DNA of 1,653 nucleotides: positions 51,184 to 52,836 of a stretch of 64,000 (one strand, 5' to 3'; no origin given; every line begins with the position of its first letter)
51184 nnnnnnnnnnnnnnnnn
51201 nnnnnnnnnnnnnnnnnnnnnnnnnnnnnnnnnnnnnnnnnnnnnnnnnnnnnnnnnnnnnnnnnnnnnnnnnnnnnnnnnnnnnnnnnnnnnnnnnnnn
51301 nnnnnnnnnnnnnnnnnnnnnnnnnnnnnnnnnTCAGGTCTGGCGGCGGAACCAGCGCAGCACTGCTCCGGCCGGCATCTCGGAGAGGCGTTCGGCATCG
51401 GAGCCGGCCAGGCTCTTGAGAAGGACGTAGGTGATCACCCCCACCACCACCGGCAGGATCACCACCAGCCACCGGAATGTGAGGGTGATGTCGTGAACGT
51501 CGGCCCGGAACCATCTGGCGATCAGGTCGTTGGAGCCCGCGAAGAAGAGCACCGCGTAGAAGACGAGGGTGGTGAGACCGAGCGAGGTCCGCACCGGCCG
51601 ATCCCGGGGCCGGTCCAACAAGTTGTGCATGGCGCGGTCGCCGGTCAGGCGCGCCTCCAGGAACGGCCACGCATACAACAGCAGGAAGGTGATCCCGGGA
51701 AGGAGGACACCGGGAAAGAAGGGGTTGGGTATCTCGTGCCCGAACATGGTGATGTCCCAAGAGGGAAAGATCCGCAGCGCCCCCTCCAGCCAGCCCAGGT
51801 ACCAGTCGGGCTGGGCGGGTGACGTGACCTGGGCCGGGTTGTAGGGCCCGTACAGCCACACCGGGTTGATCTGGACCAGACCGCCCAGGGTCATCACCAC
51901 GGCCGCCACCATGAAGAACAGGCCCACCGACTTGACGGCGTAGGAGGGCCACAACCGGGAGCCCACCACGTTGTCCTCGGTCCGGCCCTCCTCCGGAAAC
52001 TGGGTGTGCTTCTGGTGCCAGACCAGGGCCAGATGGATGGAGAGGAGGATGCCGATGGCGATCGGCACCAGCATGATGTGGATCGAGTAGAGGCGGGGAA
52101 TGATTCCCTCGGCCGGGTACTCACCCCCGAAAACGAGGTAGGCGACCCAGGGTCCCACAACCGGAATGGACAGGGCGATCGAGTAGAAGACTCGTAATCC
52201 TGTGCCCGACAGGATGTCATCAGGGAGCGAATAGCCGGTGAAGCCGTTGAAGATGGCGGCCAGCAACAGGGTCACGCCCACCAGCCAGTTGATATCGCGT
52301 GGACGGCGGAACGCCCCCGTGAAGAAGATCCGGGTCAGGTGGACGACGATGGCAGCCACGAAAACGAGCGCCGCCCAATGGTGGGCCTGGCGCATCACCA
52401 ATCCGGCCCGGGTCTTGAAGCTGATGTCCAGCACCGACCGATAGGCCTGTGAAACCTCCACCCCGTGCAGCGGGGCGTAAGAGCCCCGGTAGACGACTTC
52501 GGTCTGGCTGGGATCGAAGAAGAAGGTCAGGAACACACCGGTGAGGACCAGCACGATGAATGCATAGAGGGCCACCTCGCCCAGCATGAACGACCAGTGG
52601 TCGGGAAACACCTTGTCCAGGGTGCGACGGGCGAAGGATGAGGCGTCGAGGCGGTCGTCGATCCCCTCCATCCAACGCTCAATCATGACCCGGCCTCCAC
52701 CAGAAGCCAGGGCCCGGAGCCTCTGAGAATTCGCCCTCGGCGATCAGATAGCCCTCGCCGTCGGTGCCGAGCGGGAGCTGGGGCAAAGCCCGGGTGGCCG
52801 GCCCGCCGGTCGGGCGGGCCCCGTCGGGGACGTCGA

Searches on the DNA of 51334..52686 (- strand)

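Call 66: search_rna_families(sources=[L061, L026, L052, L035], threshold=evalue, max_evalue=1)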
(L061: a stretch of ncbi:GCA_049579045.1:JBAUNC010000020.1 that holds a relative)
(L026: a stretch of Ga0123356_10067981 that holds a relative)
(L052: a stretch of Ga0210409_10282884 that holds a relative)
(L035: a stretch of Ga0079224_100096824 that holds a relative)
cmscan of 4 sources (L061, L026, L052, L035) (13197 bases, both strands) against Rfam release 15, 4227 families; matches with E-value up to 1: 6.
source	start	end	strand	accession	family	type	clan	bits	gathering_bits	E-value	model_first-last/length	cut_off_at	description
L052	353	407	+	RF03462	mir-4677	Gene; miRNA;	-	34.5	80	0.00036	1-59/59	no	mir-4677 microRNA precursor family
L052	351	405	-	RF03462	mir-4677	Gene; miRNA;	-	32.8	80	0.001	1-59/59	no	mir-4677 microRNA precursor family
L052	353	405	+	RF03834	mir-3173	Gene; miRNA;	-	26.4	84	0.39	1-80/80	no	mir-3173 microRNA precursor family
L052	355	403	-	RF00836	mir-250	Gene; miRNA;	-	25.6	58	0.024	1-81/81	no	mir-250 microRNA precursor family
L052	354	404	-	RF03937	mir-9456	Gene; miRNA;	-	24.9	80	0.39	1-68/68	no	mir-9456 microRNA precursor family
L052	355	403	+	RF00961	mir-581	Gene; miRNA;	-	24.2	100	0.52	1-89/89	no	mir-581 microRNA precursor family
